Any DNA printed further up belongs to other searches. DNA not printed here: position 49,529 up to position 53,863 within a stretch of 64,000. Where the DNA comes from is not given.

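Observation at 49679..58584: Two adjacent giant charged coiled-coil proteins (1344 + 1619 aa) with no catalytic domain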

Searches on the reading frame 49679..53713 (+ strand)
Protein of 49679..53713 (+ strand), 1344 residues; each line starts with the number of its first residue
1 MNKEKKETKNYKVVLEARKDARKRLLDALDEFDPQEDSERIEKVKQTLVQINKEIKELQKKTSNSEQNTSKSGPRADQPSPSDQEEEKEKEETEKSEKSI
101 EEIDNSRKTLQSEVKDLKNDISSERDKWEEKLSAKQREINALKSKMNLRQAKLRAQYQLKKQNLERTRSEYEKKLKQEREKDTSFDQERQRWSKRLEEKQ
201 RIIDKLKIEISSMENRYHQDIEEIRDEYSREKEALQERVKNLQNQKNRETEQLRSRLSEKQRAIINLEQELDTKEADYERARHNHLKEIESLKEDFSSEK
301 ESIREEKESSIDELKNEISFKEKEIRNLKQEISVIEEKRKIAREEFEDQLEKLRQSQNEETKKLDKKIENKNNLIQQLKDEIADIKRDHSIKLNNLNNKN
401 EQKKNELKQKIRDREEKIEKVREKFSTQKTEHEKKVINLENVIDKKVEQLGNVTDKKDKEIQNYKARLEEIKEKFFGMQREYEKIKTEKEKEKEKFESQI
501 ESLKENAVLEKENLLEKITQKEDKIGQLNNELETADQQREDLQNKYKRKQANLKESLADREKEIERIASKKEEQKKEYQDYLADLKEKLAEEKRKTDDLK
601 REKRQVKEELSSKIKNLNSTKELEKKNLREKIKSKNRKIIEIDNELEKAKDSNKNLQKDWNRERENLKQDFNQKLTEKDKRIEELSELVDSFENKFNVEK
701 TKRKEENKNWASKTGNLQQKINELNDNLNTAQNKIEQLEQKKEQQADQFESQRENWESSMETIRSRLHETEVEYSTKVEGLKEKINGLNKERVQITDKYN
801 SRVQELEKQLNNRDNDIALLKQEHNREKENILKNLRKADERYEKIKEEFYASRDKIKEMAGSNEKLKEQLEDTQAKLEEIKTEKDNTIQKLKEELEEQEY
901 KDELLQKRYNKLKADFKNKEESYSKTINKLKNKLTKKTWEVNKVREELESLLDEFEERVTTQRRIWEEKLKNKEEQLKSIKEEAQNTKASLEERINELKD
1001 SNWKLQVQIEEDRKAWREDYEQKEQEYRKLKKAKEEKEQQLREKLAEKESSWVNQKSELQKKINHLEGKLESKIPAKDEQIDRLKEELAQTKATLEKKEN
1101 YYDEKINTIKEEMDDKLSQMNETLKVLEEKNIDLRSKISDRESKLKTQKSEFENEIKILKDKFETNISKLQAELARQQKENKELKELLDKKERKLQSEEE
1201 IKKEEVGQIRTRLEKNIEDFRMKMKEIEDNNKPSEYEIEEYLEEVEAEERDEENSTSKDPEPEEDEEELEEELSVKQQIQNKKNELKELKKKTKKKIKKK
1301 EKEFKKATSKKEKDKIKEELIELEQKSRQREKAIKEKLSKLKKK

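Call 7: search_protein_families(library=pfam, proteins=[window:49679-53713:+], max_evalue=0.01)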
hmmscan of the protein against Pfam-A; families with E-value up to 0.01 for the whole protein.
window:49679-53713:+ (1344 aa): 2 families
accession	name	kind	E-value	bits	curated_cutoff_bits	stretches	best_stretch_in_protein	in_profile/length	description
PF12128.14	DUF3584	-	0.0011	17.1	31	1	695-955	277-525/1191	Protein of unknown function (DUF3584)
PF16320.10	Ribosomal_L12_N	-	0.0065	16.6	25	0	683-699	15-31/48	Ribosomal protein L7/L12 dimerisation domain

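Call 8: search_protein_families(library=ncbifam, proteins=[window:49679-53713:+], max_evalue=0.01)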
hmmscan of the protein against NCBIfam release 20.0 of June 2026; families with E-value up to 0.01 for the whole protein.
window:49679-53713:+ (1344 aa): 4 families
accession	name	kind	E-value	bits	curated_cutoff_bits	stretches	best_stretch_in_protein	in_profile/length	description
TIGR02168.1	SMC_prok_B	equivalog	2.5e-16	58.6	567.35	2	797-1107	675-984/1181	chromosome segregation protein SMC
TIGR02169.1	SMC_prok_A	equivalog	4.9e-13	47.7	729.4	2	458-776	177-495/1165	chromosome segregation protein SMC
NF045487.1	ASRP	equivalog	5.8e-09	35.1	300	1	625-772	326-474/593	archaea-specific SMC-related protein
NF041035.1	Rad50_Halo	equivalog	0.00024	19.6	1000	2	236-744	186-699/883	DNA double-strand break repair ATPase Rad50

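Call 77: search_solved_structures(query=A4, max_evalue=0.01)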
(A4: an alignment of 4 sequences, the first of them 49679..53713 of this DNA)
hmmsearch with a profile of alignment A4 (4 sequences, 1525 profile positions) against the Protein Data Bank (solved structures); distinct sequences matched with E-value up to 0.01: 1.
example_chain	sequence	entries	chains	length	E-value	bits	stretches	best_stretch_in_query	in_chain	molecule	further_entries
9cuy_c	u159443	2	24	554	0.0087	16.8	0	894-966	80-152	Short tail fiber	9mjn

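Call 85: find_related_loci(query=A4, collection=metagenome_contigs, flank=10000)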
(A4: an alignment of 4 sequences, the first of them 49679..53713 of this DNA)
Query A4 (1344 aa) in metagenome_contigs; peptide patterns used: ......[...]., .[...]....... (x = any residue, [..] = any of these).
174 stretches matched a pattern; 2 encode a relative of the query (tblastn E <= 1e-3); 2 distinct loci.
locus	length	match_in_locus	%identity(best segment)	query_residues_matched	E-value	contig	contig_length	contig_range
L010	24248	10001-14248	37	7-1271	2e-76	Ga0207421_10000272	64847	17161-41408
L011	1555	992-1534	47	11-211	3e-47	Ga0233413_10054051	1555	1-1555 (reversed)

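Call 94: search_protein_families(library=phrogs, proteins=[window:49679-53713:+], max_evalue=0.001)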
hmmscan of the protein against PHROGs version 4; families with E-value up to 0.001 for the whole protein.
window:49679-53713:+ (1344 aa): 1 family
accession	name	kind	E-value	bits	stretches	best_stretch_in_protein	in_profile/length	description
phrog_22044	-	unknown function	0.00033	22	1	524-575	28-79/84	-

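Call 95: search_protein_families(library=padloc, proteins=[window:49679-53713:+], max_evalue=0.001)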
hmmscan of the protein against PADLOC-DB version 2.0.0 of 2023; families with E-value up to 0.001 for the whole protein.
window:49679-53713:+ (1344 aa): 3 families
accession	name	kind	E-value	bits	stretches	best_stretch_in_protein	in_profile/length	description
PDLC00648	ZorA3|ZorA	-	8.1e-05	19.5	1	926-1122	294-493/692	MotA/ExbB/TolQ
PDLC00582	JetC3|JetC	-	0.00011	18.1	1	821-1130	786-1090/1472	DUF3584 domain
PDLC00553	JetC2|JetC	-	0.0006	15.8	2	579-822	744-991/1361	DUF3584 domain; MukB-like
